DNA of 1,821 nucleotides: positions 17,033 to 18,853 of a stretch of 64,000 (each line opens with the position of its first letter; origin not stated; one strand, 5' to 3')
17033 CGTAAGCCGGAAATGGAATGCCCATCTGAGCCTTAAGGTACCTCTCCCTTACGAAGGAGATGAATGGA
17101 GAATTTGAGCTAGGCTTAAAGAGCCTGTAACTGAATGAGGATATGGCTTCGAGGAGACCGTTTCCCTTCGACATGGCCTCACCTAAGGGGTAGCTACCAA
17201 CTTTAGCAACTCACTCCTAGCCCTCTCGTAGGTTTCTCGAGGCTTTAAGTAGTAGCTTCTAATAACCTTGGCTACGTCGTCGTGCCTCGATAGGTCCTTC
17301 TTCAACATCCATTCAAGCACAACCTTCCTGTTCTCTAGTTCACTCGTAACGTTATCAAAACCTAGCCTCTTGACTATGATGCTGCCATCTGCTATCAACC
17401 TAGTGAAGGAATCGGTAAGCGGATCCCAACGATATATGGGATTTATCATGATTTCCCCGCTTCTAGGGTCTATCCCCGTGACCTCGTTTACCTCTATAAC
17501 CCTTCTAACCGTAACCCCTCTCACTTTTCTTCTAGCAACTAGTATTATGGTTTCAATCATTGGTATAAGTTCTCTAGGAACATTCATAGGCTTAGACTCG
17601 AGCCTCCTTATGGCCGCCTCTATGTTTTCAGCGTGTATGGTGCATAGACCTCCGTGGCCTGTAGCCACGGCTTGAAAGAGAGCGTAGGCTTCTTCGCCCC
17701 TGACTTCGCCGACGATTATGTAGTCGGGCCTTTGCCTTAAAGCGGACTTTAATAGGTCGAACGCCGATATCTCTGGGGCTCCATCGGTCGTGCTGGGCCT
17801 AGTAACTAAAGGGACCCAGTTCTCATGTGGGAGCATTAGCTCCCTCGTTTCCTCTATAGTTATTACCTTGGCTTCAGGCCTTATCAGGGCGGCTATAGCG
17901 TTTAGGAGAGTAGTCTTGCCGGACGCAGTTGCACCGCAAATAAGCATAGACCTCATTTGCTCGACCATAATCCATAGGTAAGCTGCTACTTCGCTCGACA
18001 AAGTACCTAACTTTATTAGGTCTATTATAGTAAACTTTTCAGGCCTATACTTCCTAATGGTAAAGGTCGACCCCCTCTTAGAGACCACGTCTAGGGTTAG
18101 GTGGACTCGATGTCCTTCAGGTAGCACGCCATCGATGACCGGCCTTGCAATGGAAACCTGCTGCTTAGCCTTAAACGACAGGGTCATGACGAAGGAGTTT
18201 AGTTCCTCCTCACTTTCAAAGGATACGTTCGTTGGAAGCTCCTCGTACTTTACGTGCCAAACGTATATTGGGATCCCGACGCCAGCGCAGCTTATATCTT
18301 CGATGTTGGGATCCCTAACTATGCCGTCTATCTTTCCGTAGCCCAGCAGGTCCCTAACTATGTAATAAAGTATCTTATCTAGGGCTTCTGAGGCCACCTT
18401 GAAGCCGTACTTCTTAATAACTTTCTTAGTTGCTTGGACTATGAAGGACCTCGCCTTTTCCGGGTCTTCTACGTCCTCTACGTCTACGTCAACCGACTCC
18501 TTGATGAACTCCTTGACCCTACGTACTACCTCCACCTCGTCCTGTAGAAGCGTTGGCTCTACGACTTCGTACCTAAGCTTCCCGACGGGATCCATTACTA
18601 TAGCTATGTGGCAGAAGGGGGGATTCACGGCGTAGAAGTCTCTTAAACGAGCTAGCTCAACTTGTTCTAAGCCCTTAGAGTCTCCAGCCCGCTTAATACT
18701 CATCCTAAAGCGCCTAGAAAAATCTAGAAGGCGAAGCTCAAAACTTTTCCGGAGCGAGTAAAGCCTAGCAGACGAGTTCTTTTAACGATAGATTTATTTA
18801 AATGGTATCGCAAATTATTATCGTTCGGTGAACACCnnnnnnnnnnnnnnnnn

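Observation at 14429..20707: Compact type IV pilus locus with divergent architecture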

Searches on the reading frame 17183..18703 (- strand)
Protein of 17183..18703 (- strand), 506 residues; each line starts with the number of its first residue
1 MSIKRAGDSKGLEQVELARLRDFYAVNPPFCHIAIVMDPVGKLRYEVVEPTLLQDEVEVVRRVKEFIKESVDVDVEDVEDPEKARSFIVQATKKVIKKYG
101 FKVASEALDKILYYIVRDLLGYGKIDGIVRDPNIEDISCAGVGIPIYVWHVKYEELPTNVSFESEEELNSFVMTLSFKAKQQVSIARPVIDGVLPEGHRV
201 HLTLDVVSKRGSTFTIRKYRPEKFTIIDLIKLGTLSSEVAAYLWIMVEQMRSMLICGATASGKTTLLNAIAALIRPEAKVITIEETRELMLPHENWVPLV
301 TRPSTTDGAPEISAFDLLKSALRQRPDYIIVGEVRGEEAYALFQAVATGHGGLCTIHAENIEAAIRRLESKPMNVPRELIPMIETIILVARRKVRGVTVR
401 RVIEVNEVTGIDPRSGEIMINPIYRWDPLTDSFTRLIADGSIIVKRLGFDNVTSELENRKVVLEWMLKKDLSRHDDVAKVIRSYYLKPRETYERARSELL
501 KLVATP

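Call 3: search_protein_families(library=pfam, proteins=[window:17183-18703:-], max_evalue=0.1)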
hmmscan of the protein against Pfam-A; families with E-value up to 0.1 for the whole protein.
window:17183-18703:- (506 aa): 12 families
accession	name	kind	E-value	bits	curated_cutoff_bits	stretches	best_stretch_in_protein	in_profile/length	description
PF00437.27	T2SSE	-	2.6e-36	125.5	24.9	1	150-378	28-263/370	Type II/IV secretion system protein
PF13555.12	AAA_29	-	2.6e-05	24.3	27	1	248-279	20-51/61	P-loop containing region of AAA domain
PF00005.33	ABC_tran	-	0.00074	20.6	25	1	248-285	9-46/137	ABC transporter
PF13476.12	AAA_23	-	0.0016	19.6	27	1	254-272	23-41/201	AAA domain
PF00270.35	DEAD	-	0.0024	18.1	26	1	248-291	12-59/167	DEAD/DEAH box helicase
PF13191.12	AAA_16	-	0.0034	18.3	32.6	1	250-344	24-118/167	AAA ATPase domain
PF01580.24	FtsK_SpoIIIE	-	0.0077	16.1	24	1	250-270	38-59/221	FtsK/SpoIIIE family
PF13671.12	AAA_33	-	0.012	16.3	27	1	254-358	3-103/143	AAA domain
PF20720.3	nSTAND3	-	0.028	14.6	27.2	1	247-288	14-56/155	Novel STAND NTPase 3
PF13173.12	AAA_14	-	0.042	14.3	27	0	252-288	4-42/129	AAA domain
PF13175.12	AAA_15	-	0.065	13.3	32.1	0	216-280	8-57/374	AAA ATPase domain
PF25199.1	nSTAND_NTPase5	-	0.091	13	34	0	248-289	39-82/145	Novel STAND NTPase 5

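Call 4: search_protein_families(library=ncbifam, proteins=[window:17183-18703:-], max_evalue=0.1)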
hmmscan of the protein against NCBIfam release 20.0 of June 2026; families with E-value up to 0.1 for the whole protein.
window:17183-18703:- (506 aa): 56 families (the best 25 are shown)
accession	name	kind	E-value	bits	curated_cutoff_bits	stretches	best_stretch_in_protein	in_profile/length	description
NF058587.1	archaellum_moto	equivalog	3.8e-118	395.5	550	1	24-485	34-518/527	archaellum flagellar ATPase motor FlaI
NF053672.1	bindosome_BasE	exception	6.3e-69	233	1000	1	18-486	38-509/512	bindosome assembly system ATPase subunit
TIGR03819.1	heli_sec_ATPase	hypoth_equivalog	1.5e-57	195.3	373.15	1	96-370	25-299/340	TadA family conjugal transfer-associated ATPase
TIGR02788.1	VirB11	equivalog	1.1e-42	146.2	249.95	2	238-369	132-263/308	P-type DNA transfer ATPase VirB11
TIGR02782.1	TrbB_P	equivalog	1.5e-42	146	304.55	1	167-412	53-297/303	P-type conjugative transfer ATPase TrbB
NF010469.0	PRK13894.1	subfamily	1.3e-36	126.6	508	1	127-411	29-310/320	conjugal transfer ATPase TrbB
NF010407.0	PRK13833.1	subfamily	8.4e-33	114.1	499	1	178-409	72-304/323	conjugal transfer protein TrbB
NF010475.0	PRK13900.1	equivalog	1.8e-30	106.1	389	1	238-387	148-303/333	type IV secretion system ATPase VirB11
NF010425.0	PRK13851.1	equivalog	1.8e-28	99.4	461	1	237-369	149-281/344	type IV secretion system protein VirB11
NF041000.1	ATPase_ComGA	equivalog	3.1e-19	69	300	1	245-370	123-244/267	competence type IV pilus ATPase ComGA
TIGR01420.1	pilT_fam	subfamily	3.6e-15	56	319.1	1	247-368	118-239/343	PilT/PilU family type 4a pilus ATPase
TIGR02533.1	type_II_gspE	equivalog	6.3e-15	54.8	630.25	1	224-397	217-382/486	type II secretion system ATPase GspE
NF053534.1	T4PilAsmATPsTfpB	equivalog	2.3e-14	52.7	850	1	210-395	297-473/584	type IV pilus assembly ATPase TfpB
TIGR02538.1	type_IV_pilB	equivalog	2.5e-14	52.8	675.65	1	227-380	293-439/564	type IV-A pilus assembly ATPase PilB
TIGR02525.1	plasmid_TraJ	equivalog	3.4e-14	52.6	368.3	1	254-372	153-274/372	plasmid transfer ATPase TraJ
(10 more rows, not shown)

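Call 10: find_related_loci(query=window:17183-18703:-, collection=genome_contigs, flank=8000)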
Query window:17183-18703:- (506 aa) in genome_contigs; peptide patterns used: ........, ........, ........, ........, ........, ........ (x = any residue, [..] = any of these).
73 stretches matched a pattern; 6 encode a relative of the query (tblastn E <= 1e-3); 6 distinct loci.
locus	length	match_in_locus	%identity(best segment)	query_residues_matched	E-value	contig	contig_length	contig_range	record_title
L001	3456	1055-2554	40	1-499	1e-122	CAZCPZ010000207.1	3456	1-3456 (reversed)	MAG TPA_asm: uncultured Thermoplasmatales archaeon isolate binchicken_co6_501 genome assembly, contig: NODE_38561_length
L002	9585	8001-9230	44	102-501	2e-113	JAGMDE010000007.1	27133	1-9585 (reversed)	MAG: Thermoplasmatales archaeon isolate RS_17_39 ZL495.bin.39.fa_7, whole genome shotgun sequence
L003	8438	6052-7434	39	45-496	2e-108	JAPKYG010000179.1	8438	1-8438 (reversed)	MAG: Methanobacteriota archaeon isolate LacPavin_0920_SED3_MAG_41_62 LacPavin_0920_SED3_scaffold_601059, whole genome sh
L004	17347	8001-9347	39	45-484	4e-104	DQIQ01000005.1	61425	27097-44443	MAG TPA_asm: Thermoplasmata archaeon isolate 3300003432D scaffold_4, whole genome shotgun sequence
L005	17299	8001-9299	34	57-490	3e-78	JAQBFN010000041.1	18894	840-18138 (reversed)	MAG: Candidatus Micrarchaeota archaeon isolate MAG_440_bin-23 440_bin-23_ctg-41, whole genome shotgun sequence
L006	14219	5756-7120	43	43-487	4e-116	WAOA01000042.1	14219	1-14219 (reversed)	MAG: Candidatus Aenigmatarchaeota archaeon isolate S141_163_esom k151_83940, whole genome shotgun sequence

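Call 11: find_homologous_proteins(query=window:17183-18703:-, max_evalue=1e-20)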
Query window:17183-18703:- (506 aa): 7878 proteins with E <= 1e-20 among 8000 candidates; the best 120 are listed.
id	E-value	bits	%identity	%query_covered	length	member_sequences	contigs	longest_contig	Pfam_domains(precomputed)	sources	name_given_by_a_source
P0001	0.0e+0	1112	100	100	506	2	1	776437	PF00437.27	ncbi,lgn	ncbi:MAG: type II/IV secretion system ATPase subunit [Candidatus Nezhaarchaeales archaeon]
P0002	3.3e-269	911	78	100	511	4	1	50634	PF00437.27,PF23990.2,PF27713.1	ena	-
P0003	6.6e-266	901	76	100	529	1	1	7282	PF00437.27,PF23990.2,PF27713.1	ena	-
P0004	3.6e-257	872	77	97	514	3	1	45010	PF00437.27,PF23990.2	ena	-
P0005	8.3e-187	640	79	69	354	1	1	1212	PF00437.27,PF27713.1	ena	-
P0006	7.1e-184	630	57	94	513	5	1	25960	PF00437.27,PF27713.1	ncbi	ncbi:MAG: type II/IV secretion system ATPase subunit [Candidatus Methanomethylicia archaeon]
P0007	7.1e-181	620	54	98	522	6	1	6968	PF00437.27,PF27713.1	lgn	-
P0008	3.9e-176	605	54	95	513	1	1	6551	PF00437.27,PF27713.1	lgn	-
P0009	4.8e-173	594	55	94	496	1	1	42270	PF00437.27,PF23990.2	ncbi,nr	ncbi:MAG: type II/IV secretion system ATPase subunit [Candidatus Nezhaarchaeota archaeon]|nr:type II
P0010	1.3e-172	593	54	94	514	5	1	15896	PF00437.27,PF23990.2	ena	-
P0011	1.7e-172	592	54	94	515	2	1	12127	PF23989.1,PF00437.27,PF23990.2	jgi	-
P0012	2.1e-169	582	52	95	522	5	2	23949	PF00437.27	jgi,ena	jgi:flagellar protein FlaI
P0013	2.6e-169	582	54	94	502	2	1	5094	PF00437.27,PF27713.1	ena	-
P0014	2.9e-169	582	54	94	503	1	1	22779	PF00437.27,PF27713.1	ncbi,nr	ncbi:type II/IV secretion system ATPase subunit [Candidatus Bathyarchaeota archaeon]|nr:type II/IV s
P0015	4.3e-169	581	54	94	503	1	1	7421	PF00437.27,PF27713.1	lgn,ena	-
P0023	5.0e-168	578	52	95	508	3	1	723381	PF00437.27,PF23990.2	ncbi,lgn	-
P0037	3.1e-166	572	52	95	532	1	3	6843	PF00437.27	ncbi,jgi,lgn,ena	-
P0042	2.1e-165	569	51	95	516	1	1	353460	PF00437.27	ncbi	-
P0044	2.8e-165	569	51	96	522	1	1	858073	PF00437.27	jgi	jgi:flagellar protein FlaI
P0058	5.0e-164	565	51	95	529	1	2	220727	PF00437.27,PF23990.2,PF27713.1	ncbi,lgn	-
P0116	6.1e-160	551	51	95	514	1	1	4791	PF00437.27,PF27713.1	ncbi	-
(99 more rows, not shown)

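Call 13: find_encoding_contigs(protein=P0002, flank=7000, max_places=2)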
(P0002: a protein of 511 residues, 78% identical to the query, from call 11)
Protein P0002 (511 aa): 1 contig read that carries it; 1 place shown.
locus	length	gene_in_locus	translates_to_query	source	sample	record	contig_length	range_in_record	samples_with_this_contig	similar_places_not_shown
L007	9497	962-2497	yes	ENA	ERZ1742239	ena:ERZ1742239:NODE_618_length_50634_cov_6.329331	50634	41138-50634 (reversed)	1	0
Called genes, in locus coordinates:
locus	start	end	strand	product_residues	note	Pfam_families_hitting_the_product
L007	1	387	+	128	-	?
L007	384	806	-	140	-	-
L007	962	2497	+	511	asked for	PF23990:PilB3_N (faint), PF27713:UCP018868 (faint), PF00437:T2SSE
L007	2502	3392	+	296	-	PF00482:T2SSF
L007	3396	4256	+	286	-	PF00482:T2SSF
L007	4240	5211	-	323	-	PF18551:TackOD1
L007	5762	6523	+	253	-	PF00156:Pribosyltran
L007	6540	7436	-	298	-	PF01063:Aminotran_4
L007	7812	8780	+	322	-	PF08271:Zn_Ribbon_TF, PF00382:TFIIB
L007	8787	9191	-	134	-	-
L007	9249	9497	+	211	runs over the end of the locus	PF01300:Sua5_yciO_yrdC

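Call 14: find_encoding_contigs(protein=P0006, flank=7000, max_places=2)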
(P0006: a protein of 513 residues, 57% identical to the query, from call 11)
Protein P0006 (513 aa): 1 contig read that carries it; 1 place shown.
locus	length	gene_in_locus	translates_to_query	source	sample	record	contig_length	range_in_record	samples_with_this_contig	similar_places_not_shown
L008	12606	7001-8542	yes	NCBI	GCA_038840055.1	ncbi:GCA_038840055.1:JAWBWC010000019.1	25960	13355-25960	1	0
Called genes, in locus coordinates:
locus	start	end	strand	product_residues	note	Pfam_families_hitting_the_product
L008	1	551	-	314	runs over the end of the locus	PF02540:NAD_synthase, PF01171:ATP_bind_3 (weak), PF00958:GMP_synt_C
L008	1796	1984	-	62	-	-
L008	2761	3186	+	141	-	-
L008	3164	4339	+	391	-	-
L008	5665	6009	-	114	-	-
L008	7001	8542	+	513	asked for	PF00437:T2SSE, PF27713:UCP018868 (weak)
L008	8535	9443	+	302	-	PF00482:T2SSF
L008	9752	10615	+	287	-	PF00482:T2SSF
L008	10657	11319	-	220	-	PF06745:ATPase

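Call 15: find_encoding_contigs(protein=P0009, flank=7000, max_places=2)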
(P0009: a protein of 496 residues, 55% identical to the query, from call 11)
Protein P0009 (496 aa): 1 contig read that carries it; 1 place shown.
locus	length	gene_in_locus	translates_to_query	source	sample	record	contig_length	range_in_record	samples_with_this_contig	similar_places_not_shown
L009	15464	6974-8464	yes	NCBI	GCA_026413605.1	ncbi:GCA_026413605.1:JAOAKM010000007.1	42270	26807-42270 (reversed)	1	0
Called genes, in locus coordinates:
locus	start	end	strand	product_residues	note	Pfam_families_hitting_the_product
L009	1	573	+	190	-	PF06779:MFS_4, PF07690:MFS_1, PF12832:MFS_1_like (weak)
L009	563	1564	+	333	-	PF00348:polyprenyl_synt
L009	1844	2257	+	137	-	PF05168:HEPN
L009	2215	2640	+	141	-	PF01909:NTP_transf_2, PF18765:Polbeta (weak)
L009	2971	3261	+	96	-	PF14947:HTH_45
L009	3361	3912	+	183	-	-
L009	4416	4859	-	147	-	PF07790:Pilin_N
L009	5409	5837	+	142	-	-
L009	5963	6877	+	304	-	-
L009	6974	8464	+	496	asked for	PF23990:PilB3_N (faint), PF00437:T2SSE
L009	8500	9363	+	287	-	PF00482:T2SSF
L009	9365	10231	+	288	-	PF00482:T2SSF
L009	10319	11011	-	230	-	PF06745:ATPase, PF23442:DUF7125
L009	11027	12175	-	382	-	PF18551:TackOD1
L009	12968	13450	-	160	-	-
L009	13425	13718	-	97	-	PF02381:MraZ (weak), PF04014:MazE_antitoxin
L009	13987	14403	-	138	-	PF04038:DHNA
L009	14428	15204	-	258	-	PF01973:MptE-like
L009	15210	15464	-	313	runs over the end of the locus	PF02649:GCHY-1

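Call 22: find_encoding_contigs(protein=P0004, flank=7000, max_places=2)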
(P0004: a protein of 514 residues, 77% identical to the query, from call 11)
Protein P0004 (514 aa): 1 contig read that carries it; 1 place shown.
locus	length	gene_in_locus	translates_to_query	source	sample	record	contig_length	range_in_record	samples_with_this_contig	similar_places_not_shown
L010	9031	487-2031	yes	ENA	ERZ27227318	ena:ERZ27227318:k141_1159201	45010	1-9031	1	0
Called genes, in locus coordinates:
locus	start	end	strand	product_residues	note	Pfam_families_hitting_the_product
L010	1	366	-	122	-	?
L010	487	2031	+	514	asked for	PF23990:PilB3_N (faint), PF00437:T2SSE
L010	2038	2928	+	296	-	PF00482:T2SSF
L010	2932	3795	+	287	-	PF00482:T2SSF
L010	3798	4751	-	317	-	PF18551:TackOD1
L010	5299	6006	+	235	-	PF00156:Pribosyltran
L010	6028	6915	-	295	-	PF01063:Aminotran_4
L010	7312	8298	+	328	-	PF08271:Zn_Ribbon_TF, PF00382:TFIIB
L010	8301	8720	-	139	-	-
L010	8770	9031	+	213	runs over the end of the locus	PF01300:Sua5_yciO_yrdC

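Call 23: find_encoding_contigs(protein=P0003, flank=7000, max_places=2)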
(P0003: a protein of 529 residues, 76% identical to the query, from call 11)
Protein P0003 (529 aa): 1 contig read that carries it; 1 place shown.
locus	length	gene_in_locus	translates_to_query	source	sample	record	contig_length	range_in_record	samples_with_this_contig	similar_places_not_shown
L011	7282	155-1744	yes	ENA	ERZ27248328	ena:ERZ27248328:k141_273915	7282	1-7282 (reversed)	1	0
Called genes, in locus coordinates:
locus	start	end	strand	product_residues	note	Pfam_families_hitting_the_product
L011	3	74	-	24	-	?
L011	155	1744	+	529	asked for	PF23990:PilB3_N (faint), PF27713:UCP018868 (faint), PF00437:T2SSE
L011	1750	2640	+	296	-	PF00482:T2SSF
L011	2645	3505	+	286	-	PF00482:T2SSF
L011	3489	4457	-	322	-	PF18551:TackOD1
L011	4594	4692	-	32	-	-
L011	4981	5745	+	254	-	PF00156:Pribosyltran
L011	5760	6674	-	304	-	PF01063:Aminotran_4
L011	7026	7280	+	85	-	?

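Call 27: search_solved_structures(query=window:17183-18703:-, max_evalue=1e-10)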
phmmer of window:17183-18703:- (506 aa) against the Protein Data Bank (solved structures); distinct sequences matched with E-value up to 1e-10: 10.
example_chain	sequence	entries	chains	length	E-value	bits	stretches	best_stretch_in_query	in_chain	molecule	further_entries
2oap_1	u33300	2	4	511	7.2e-112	377.7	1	19-489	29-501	Type II secretion system protein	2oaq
4ii7_A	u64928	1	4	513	2e-88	300.3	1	29-436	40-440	FlaI ATPase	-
4ihq_A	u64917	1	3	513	1.3e-87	297.6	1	29-436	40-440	FlaI ATPase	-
8rkd_E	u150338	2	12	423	2e-47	165.2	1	94-412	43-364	Pilus assembly ATPase CpaF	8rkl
8rjf_A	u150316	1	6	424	2e-47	165.2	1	94-412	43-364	Pilus assembly ATPase CpaF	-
9e24_A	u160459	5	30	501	3.3e-47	164.4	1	94-412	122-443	CpaF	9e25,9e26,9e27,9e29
6bge_A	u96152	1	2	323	5.5e-22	81.3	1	174-370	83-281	VirB11-like protein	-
1g6o_A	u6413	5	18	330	5.8e-22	81.2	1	174-370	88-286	CAG-ALPHA | virB11 homolog | Cag-alfa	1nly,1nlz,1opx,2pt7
2gza_A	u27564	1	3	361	1.4e-21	79.9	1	239-370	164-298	Type IV secretion system protein VirB11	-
10my_A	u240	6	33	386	7.9e-11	44.5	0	251-370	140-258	PilT/PilU family type 4a pilus ATPase | Twitching motility protein PilT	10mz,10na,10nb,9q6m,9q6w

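Call 57: search_protein_families(library=ncbifam, proteins=[L009:10319-11011:-, L009:4416-4859:-, L009:5409-5837:+, L009:5963-6877:+, L008:10657-11319:-], max_evalue=0.01)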
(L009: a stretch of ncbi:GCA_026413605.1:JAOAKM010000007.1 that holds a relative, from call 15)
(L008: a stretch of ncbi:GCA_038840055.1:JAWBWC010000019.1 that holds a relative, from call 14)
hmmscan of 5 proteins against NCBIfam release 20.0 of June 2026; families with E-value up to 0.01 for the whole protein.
L009:10319-11011:- (230 aa): 7 families
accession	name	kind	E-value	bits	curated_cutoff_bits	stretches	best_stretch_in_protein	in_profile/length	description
TIGR03877.1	thermo_KaiC_1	hypoth_equivalog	4.9e-13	49.1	307.25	1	3-95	2-94/238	KaiC domain-containing protein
NF052589.1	ArlH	equivalog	7.5e-10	38.9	215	1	12-229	9-228/229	archaellum protein ArlH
NF006799.0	PRK09302.1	equivalog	1.7e-09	36.8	408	1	3-96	11-105/515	circadian clock protein KaiC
TIGR03881.1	KaiC_arch_4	hypoth_equivalog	3.9e-09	36.5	247.8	1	4-99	2-97/231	KaiC domain-containing protein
NF006320.0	PRK08533.1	equivalog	2.4e-06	27.3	215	1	12-73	13-74/230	flagellar accessory protein FlaH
TIGR03880.1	KaiC_arch_3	hypoth_equivalog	3.2e-06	26.8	249.45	1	9-78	2-71/224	KaiC domain-containing protein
TIGR02655.1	circ_KaiC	equivalog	0.0018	17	546.25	1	9-124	249-367/484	circadian clock protein KaiC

L009:4416-4859:- (147 aa): 3 families
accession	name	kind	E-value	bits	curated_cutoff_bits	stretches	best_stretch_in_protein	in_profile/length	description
TIGR02537.2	arch_flag_Nterm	domain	7.6e-10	38.1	20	1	5-35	2-32/33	archaellin/type IV pilin N-terminal domain-containing protein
NF046073.1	UpsA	equivalog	3.9e-09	36.8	130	1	5-137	1-124/136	pilin subunit UpsA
NF053669.1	bindosome_BasA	exception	0.0044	17.2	230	1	10-102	6-103/136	bindosome assembly system protein BasA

L009:5409-5837:+ (142 aa): 4 families
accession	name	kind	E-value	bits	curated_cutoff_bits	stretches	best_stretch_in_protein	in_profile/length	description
NF046074.1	UpsB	equivalog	6.1e-06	26.3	70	1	6-100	2-94/126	pilin subunit UpsB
TIGR02537.2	arch_flag_Nterm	domain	3.1e-05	23.4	20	1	4-35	2-33/33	archaellin/type IV pilin N-terminal domain-containing protein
NF046073.1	UpsA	equivalog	0.0012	19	130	1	5-40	2-38/136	pilin subunit UpsA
NF053669.1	bindosome_BasA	exception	0.0029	17.8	230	1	6-94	3-91/136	bindosome assembly system protein BasA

L009:5963-6877:+ (304 aa): 1 family
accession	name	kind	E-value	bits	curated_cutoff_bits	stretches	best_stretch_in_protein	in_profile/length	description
NF046073.1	UpsA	equivalog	0.00021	21.4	130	1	24-154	2-124/136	pilin subunit UpsA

L008:10657-11319:- (220 aa): 6 families
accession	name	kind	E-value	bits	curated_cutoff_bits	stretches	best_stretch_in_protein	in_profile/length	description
TIGR03877.1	thermo_KaiC_1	hypoth_equivalog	1.4e-07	31.2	307.25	1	6-108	7-108/238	KaiC domain-containing protein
NF006320.0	PRK08533.1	equivalog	5.5e-07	29.4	215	1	17-215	21-226/230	flagellar accessory protein FlaH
NF052589.1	ArlH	equivalog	6.8e-07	29.2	215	1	17-217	17-227/229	archaellum protein ArlH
NF006799.0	PRK09302.1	equivalog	3.5e-05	22.6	408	1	18-95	29-107/515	circadian clock protein KaiC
TIGR03880.1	KaiC_arch_3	hypoth_equivalog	0.0024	17.4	249.45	1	38-98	34-93/224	KaiC domain-containing protein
TIGR03881.1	KaiC_arch_4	hypoth_equivalog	0.004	16.9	247.8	1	17-100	18-102/231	KaiC domain-containing protein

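Call 90: find_encoding_contigs(protein=P0023, flank=7000, max_places=1)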
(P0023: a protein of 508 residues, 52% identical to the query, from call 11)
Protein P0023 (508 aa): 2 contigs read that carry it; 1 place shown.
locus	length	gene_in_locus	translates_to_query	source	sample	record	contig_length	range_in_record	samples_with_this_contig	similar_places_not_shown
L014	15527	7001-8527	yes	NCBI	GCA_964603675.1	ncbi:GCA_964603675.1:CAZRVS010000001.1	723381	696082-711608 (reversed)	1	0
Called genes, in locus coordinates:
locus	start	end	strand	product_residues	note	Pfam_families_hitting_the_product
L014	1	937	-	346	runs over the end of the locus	PF00072:Response_reg, PF01339:CheB_methylest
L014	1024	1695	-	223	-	PF01584:CheW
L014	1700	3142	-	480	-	PF18947:HAMP_2, PF00015:MCPsignal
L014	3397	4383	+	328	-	-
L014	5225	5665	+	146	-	-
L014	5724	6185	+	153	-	-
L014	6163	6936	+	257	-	-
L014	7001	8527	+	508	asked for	PF23990:PilB3_N (faint), PF00437:T2SSE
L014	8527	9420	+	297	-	PF00482:T2SSF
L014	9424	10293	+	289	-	PF00482:T2SSF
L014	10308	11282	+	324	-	PF18551:TackOD1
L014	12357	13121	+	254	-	PF01656:CbiA, PF02374:ArsA_ATPase (faint), PF07015:VirC1 (faint), PF09140:MipZ, PF10609:ParA, PF13614:AAA_31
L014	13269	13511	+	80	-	-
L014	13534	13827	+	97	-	PF14947:HTH_45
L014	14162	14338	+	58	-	-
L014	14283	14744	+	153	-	-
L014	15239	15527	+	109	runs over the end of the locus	-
